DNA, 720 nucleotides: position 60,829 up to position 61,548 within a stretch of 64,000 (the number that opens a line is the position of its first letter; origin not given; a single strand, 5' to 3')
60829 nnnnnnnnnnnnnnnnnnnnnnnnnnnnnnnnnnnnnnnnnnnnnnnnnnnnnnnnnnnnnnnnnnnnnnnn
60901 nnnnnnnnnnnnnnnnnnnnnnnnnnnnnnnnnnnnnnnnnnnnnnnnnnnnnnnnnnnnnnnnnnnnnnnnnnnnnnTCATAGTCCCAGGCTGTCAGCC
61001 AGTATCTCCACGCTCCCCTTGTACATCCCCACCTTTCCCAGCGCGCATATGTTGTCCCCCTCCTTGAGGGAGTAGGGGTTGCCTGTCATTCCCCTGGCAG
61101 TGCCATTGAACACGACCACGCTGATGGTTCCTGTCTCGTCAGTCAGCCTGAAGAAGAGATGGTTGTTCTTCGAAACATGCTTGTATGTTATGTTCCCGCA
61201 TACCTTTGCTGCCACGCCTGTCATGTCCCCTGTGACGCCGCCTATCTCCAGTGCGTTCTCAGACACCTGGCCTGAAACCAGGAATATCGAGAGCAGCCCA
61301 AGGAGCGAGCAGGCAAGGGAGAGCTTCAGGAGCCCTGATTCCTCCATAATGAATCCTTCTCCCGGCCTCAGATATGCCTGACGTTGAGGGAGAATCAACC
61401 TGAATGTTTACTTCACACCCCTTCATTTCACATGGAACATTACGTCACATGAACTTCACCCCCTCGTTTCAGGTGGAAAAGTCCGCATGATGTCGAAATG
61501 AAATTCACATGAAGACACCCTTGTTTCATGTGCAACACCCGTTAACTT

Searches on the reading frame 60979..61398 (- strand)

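Call 50: search_protein_families(library=pfam, proteins=[window:60979-61398:-], max_evalue=0.0001)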
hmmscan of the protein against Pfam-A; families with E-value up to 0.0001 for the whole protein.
window:60979-61398:- (139 aa): 2 families
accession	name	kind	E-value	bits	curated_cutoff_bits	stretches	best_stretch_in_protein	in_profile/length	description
PF01336.31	tRNA_anti-codon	-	1.5e-10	41.3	27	1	65-137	2-72/75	OB-fold nucleic acid binding domain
PF13742.12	tRNA_anti_2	-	6.6e-09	36.3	27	1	64-129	22-84/95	OB-fold nucleic acid binding domain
